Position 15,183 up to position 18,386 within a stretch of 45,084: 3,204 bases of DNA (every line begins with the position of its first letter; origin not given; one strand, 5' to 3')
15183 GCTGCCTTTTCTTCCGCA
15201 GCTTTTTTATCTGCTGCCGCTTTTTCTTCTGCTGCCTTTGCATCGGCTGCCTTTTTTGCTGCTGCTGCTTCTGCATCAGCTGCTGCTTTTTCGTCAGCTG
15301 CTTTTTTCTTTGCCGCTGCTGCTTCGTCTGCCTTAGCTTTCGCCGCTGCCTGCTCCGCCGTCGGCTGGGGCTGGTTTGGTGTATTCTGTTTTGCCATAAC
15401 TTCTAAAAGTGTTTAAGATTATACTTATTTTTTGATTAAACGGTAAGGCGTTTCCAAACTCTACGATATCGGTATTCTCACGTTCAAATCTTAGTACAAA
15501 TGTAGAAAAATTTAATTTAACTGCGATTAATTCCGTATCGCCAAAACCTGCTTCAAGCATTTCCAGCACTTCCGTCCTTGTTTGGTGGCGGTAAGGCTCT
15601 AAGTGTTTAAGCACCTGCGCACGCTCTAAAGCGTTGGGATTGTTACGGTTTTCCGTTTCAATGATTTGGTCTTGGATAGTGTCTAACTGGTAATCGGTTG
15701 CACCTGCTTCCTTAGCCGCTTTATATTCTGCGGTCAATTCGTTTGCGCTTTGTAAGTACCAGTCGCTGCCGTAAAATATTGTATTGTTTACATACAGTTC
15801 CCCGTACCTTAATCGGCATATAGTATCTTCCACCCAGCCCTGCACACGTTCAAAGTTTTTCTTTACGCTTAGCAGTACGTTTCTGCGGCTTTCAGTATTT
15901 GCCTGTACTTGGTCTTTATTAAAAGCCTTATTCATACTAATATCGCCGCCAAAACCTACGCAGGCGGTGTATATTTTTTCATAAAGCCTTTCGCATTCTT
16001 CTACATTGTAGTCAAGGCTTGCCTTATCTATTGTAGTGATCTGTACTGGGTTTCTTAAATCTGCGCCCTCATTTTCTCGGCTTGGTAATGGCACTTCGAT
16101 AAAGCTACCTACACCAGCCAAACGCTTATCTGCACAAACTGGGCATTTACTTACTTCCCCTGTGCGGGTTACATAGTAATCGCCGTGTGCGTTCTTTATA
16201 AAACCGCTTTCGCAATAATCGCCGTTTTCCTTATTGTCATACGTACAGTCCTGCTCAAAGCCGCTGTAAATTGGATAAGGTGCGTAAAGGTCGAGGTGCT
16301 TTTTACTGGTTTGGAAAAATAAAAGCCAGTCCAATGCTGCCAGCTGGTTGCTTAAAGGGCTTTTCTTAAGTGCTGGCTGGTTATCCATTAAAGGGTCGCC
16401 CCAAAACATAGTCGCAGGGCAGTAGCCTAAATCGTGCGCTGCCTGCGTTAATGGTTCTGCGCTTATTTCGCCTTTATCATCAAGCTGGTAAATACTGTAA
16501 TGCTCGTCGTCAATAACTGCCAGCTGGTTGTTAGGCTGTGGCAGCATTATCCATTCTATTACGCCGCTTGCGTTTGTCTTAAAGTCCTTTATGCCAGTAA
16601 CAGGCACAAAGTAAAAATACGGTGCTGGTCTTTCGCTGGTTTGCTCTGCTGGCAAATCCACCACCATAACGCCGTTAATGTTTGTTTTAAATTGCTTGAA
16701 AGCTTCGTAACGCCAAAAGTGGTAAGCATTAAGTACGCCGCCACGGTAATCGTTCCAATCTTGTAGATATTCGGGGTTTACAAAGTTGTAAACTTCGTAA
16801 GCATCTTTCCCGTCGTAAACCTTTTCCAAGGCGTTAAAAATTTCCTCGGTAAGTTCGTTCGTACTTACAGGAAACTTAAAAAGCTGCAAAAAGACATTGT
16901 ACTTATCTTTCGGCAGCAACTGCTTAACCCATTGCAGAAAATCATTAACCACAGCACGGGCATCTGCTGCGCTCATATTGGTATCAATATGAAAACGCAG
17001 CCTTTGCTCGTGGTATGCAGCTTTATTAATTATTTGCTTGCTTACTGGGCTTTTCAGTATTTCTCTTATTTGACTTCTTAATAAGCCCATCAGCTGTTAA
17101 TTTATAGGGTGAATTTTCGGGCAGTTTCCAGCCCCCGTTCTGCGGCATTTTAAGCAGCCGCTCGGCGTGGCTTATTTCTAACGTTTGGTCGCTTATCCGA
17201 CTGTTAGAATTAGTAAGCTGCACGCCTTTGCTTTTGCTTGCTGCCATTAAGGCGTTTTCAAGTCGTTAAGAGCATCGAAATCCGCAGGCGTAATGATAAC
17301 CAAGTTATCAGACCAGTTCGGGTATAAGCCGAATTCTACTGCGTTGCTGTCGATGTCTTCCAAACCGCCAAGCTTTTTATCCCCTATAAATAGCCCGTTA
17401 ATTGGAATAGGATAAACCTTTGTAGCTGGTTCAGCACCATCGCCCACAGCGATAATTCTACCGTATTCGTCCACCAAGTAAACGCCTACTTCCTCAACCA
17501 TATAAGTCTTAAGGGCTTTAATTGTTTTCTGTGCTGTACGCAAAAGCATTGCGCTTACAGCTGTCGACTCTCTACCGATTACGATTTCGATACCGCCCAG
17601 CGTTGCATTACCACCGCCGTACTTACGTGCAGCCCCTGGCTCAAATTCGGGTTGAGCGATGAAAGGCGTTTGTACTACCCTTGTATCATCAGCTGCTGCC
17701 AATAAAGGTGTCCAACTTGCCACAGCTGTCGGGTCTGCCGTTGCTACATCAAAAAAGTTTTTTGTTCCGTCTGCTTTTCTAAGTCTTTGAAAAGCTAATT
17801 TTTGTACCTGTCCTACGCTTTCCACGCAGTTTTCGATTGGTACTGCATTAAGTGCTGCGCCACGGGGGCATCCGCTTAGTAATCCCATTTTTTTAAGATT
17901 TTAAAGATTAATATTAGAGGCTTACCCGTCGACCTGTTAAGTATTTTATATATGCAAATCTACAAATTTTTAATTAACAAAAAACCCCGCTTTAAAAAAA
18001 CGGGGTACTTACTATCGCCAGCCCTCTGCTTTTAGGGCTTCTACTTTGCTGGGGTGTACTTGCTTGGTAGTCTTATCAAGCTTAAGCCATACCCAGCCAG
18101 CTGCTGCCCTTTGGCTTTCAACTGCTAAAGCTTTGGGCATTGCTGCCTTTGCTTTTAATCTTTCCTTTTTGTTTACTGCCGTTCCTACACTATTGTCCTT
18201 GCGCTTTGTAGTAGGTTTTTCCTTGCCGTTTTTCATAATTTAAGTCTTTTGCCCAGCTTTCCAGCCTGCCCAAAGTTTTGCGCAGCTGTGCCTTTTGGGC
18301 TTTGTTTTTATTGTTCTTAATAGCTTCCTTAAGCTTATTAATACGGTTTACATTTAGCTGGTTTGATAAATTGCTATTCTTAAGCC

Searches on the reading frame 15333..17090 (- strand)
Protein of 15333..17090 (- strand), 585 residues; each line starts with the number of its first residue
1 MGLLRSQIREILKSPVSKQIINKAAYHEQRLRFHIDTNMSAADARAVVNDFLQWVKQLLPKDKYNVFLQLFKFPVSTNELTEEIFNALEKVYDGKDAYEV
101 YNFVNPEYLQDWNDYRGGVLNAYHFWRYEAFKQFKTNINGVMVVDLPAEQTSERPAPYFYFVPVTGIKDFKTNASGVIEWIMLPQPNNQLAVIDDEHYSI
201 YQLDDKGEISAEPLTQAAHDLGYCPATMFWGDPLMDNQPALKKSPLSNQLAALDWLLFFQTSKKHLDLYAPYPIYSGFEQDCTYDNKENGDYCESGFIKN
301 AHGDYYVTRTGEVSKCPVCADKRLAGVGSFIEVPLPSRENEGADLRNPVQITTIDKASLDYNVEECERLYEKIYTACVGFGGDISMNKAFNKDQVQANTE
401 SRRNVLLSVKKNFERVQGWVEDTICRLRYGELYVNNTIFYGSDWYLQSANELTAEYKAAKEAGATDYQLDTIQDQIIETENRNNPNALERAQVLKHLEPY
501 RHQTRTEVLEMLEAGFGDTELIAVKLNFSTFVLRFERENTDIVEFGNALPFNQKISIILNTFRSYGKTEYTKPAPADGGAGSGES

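Call 3: search_protein_families(library=pfam, proteins=[window:15333-17090:-], max_evalue=0.1)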
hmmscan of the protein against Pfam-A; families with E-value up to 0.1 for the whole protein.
window:15333-17090:- (585 aa): 0 families

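Call 4: search_protein_families(library=phrogs, proteins=[window:15333-17090:-], max_evalue=0.01)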
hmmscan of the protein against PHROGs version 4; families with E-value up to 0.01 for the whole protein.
window:15333-17090:- (585 aa): 1 family
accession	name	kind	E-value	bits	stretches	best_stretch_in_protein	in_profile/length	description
phrog_7376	-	head and packaging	1.2e-227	758.1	1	1-572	1-570/576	portal protein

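Call 22: search_dna_similar(query=window:15333-17090:-, collection=phages, mode=protein, max_rows=40, max_evalue=0.00001)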
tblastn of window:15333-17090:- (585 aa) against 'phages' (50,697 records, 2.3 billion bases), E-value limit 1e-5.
Records with a match: 75; places in all: 75; records where one place covers at least 80% of the query: 75.
Best place of each record, by identity: 90-95% 2; <60% 73.
By first word of the organism name: Flavobacterium 32; Bacteroides 31; Parabacteroides 5; Croceibacter 4; Alistipes 1; Elizabethkingia 1; Bacteriophage 1.
By host as written in the record: Flavobacterium psychrophilum 950106-1/1 13; Flavobacterium psychrophilum FPS-F15 6; Bacteroides fragilis 5; Croceibacter atlanticus HTCC2559 4; Bacteroides fragilis DA503 3; Bacteroides fragilis DA486 3; Bacteroides fragilis CSC10 3; Flavobacterium psychrophilum 020612-2/1 3; and 28 more.
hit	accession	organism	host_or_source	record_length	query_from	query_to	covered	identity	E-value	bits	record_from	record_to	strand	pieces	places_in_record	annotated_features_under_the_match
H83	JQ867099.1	Croceibacter phage P2559S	Croceibacter atlanticus HTCC2559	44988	1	577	99%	92.7%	0e+0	1131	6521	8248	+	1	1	putative phage capsid protein | hypothetical protein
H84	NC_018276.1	Croceibacter phage P2559S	Croceibacter atlanticus HTCC2559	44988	1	577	99%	92.7%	0e+0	1131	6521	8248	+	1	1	portal protein | hypothetical protein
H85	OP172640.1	Alistipes phage AS73P1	Alistipes shahii DA73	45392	1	566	97%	47.9%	6e-177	561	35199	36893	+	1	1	hypothetical protein (x3)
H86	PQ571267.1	Bacteroides phage BKO1-3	Bacteroides koreensis HM3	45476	1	572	98%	47.0%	4e-177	561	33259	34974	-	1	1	portal protein | hypothetical protein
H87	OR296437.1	Bacteroides phage C1_85S2P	Bacteroides uniformis MB20-85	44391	1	566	97%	46.4%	4e-173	550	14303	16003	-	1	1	portal protein | inner membrane protein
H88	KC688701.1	Croceibacter phage P2559Y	Croceibacter atlanticus HTCC2559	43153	1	578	99%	45.3%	2e-168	536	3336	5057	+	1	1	putative phage capsid protein | hypothetical protein (x2)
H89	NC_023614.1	Croceibacter phage P2559Y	Croceibacter atlanticus HTCC2559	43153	1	578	99%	45.3%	2e-168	536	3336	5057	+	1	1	portal protein | hypothetical protein (x2)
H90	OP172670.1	Bacteroides phage BF503P1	Bacteroides fragilis DA503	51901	1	584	100%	44.8%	5e-175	555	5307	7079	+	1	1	hypothetical protein (x3)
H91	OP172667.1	Bacteroides phage BF486P2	Bacteroides fragilis DA486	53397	1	585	100%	44.6%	7e-174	552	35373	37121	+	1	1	hypothetical protein (x3)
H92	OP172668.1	Bacteroides phage BF486P3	Bacteroides fragilis DA486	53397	1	585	100%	44.6%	7e-174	552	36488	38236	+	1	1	hypothetical protein (x3)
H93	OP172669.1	Bacteroides phage BF494P1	Bacteroides fragilis DA494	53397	1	585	100%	44.6%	7e-174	552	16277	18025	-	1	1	hypothetical protein (x3)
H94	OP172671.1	Bacteroides phage BF503P2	Bacteroides fragilis DA503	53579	1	584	100%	44.6%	1e-174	554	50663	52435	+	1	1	hypothetical protein (x3)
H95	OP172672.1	Bacteroides phage BF503P4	Bacteroides fragilis DA503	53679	1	584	100%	44.6%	1e-174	554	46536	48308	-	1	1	hypothetical protein (x2)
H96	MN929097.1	Parabacteroides phage PDS1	Parabacteroides distasonis APCS2/PD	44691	1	566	97%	46.0%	8e-173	549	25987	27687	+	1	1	portal protein | inner membrane protein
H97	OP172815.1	Parabacteroides phage PD491P1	Parabacteroides distasonis DA491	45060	1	566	97%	46.0%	8e-173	549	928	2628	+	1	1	hypothetical protein (x2)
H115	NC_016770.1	Bacteroides phage B124-14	Bacteroides fragilis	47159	1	566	97%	40.3%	7e-146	471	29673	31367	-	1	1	portal protein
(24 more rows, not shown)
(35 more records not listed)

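Call 23: get_annotated_region(hit=H96, flank=6000)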
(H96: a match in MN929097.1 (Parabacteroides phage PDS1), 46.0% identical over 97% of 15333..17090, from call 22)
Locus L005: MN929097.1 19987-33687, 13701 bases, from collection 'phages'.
description: Parabacteroides phage PDS1, complete genome.
organism: Parabacteroides phage PDS1 (NCBI taxid 2709316)
taxonomy: Viruses; Duplodnaviria; Heunggongvirae; Uroviricota; Caudoviricetes
host: Parabacteroides distasonis APCS2/PD; source: human feces; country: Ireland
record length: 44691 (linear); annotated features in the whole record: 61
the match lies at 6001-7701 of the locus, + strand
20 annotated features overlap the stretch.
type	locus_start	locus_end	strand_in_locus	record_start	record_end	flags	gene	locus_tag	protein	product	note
CDS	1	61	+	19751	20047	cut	-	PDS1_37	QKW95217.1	lipocalin lipoprotein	gp_37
CDS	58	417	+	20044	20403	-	-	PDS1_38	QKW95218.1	hypothetical protein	gp_38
CDS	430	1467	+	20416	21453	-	-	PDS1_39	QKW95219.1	nucleoside triphosphate pyrophosphohydrolase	nucleoside triphosphate pyrophosphohydrolase, MazG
CDS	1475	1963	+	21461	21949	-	-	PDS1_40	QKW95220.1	hypothetical protein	gp_40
CDS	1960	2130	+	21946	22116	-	-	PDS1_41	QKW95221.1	hypothetical protein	gp_41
CDS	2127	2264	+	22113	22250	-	-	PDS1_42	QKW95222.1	hypothetical protein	gp_42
CDS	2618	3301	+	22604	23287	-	-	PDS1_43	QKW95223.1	RNA polymerase sigma factor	gp_43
CDS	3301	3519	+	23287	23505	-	-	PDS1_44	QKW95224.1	hypothetical protein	gp_44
CDS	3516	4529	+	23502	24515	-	-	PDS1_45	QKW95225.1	terminase large subunit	gp_45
CDS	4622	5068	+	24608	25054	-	-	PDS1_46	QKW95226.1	terminase large subunit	gp_46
CDS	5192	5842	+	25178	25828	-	-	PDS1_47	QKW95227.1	putative tail protein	gp_47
CDS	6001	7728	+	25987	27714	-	-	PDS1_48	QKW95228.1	portal protein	gp_48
CDS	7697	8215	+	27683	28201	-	-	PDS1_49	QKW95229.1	inner membrane protein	gp_49; TolA inner membrane protein, similar to TonB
CDS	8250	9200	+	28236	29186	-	-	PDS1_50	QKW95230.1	putative capsid associated protein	gp_50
CDS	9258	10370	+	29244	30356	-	-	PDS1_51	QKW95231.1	major capsid protein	gp_51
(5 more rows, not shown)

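Call 24: get_annotated_region(hit=H89, flank=6000)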
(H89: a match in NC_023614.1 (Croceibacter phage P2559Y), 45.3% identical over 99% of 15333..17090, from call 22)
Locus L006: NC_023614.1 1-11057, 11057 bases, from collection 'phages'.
description: Croceibacter phage P2559Y, complete genome.
organism: Croceibacter phage P2559Y (NCBI taxid 1327037)
taxonomy: Viruses; Duplodnaviria; Heunggongvirae; Uroviricota; Caudoviricetes
host: Croceibacter atlanticus HTCC2559; source: seawater; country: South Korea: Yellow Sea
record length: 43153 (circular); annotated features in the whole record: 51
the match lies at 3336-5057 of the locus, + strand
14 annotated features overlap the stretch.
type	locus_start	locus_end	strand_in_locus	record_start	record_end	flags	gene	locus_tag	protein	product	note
CDS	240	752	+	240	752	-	-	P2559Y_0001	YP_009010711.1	terminase small subunit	-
CDS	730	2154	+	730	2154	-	-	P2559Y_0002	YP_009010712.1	terminase large subunit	-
CDS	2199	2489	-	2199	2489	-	-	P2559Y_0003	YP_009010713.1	hypothetical protein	-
CDS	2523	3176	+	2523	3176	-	-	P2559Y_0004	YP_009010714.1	major head protein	-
CDS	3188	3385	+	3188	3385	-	-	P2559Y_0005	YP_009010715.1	hypothetical protein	-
CDS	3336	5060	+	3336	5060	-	-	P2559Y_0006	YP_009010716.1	portal protein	-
CDS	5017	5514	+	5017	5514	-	-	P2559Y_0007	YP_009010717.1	hypothetical protein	-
CDS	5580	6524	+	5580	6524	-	-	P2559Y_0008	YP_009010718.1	virion structural protein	-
CDS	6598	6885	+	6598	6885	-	-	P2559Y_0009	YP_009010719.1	hypothetical protein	-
CDS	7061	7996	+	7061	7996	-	-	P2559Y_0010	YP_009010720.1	virion structural protein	-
CDS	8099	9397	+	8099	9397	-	-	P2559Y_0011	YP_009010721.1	hypothetical protein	-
CDS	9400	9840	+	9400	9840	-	-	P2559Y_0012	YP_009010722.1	tail protein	-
CDS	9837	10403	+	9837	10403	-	-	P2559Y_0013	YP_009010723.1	hypothetical protein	-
CDS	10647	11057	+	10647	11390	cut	-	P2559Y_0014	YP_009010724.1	virion structural protein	-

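Call 25: get_annotated_region(hit=H115, flank=6000)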
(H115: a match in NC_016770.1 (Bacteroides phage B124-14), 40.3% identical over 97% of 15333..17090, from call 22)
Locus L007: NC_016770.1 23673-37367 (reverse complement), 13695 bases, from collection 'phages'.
description: Bacteroides phage B124-14, complete genome.
organism: Bacteroides phage B124-14 (NCBI taxid 1105171)
taxonomy: Viruses; Duplodnaviria; Heunggongvirae; Uroviricota; Caudoviricetes
host: Bacteroides fragilis; source: municipal wastewater; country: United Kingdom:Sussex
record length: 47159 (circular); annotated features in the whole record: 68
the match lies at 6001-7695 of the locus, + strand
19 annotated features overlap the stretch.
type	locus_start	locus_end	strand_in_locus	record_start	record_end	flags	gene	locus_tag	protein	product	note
CDS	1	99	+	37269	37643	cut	-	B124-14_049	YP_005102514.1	hypothetical protein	ORF049c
CDS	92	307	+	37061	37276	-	-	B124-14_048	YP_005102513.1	hypothetical protein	ORF048c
CDS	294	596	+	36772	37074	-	-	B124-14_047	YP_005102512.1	hypothetical protein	ORF047c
CDS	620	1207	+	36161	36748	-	-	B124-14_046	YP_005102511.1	pyrophosphatase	ORF046c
CDS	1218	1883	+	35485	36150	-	-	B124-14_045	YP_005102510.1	hypothetical protein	ORF045c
CDS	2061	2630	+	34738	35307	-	-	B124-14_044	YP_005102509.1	Rnase E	ORF044c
CDS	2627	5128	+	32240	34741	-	-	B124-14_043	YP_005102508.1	terminase large subunit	ORF043c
CDS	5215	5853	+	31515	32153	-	-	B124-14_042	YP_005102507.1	major head protein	ORF042c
CDS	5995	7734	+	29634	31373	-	-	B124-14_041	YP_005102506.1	portal protein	ORF041c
CDS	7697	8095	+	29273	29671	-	-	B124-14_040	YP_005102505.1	hypothetical protein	ORF040c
CDS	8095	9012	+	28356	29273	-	-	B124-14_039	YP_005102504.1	virion structural protein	ORF039c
CDS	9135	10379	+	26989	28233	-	-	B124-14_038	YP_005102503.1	virion structural protein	ORF038c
CDS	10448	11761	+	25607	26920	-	-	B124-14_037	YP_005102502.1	hypothetical protein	ORF037c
CDS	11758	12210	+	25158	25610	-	-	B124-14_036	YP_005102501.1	tail protein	ORF036c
CDS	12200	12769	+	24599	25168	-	-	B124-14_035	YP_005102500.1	hypothetical protein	ORF035c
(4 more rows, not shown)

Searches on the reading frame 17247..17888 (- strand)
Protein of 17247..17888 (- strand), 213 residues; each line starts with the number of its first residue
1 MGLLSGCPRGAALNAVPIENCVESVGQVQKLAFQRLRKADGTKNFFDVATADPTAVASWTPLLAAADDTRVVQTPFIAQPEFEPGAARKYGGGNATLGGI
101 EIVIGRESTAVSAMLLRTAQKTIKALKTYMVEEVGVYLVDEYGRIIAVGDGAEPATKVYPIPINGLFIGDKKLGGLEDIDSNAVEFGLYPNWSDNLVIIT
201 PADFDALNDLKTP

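Call 3: search_protein_families(library=pfam, proteins=[window:17247-17888:-], max_evalue=0.1)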
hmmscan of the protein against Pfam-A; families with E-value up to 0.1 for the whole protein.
window:17247-17888:- (213 aa): 0 families

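Call 4: search_protein_families(library=phrogs, proteins=[window:17247-17888:-], max_evalue=0.01)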
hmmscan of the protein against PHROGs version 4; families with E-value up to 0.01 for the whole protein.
window:17247-17888:- (213 aa): 1 family
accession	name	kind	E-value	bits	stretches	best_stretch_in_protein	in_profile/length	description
phrog_8193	-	head and packaging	3.1e-78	263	1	1-210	1-207/207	major head protein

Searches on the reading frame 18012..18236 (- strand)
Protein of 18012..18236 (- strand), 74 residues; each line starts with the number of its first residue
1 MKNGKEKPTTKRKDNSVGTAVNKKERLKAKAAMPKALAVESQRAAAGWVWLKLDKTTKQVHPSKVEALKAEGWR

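Call 15: search_protein_families(library=padloc, proteins=[window:18012-18236:-], max_evalue=0.1)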
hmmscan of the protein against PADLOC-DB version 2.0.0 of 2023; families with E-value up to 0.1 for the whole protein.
window:18012-18236:- (74 aa): 0 families

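Call 16: search_protein_families(library=ncbifam, proteins=[window:18012-18236:-], max_evalue=0.1)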
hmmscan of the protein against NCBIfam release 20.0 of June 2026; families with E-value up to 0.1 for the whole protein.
window:18012-18236:- (74 aa): 0 families

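Call 50: search_protein_families(library=phrogs, proteins=[window:18012-18236:-], max_evalue=0.001)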
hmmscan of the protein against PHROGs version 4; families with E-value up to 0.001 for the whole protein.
window:18012-18236:- (74 aa): 2 families
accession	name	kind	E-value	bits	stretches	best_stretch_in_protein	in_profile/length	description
phrog_29145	-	unknown function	8.8e-38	129.9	1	1-74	1-76/82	-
phrog_6498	-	unknown function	0.00043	21.4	1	21-69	26-74/89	-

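Call 111: search_solved_structures(query=window:18012-18236:-, max_evalue=1)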
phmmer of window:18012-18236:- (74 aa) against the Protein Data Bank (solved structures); distinct sequences matched with E-value up to 1: 0.
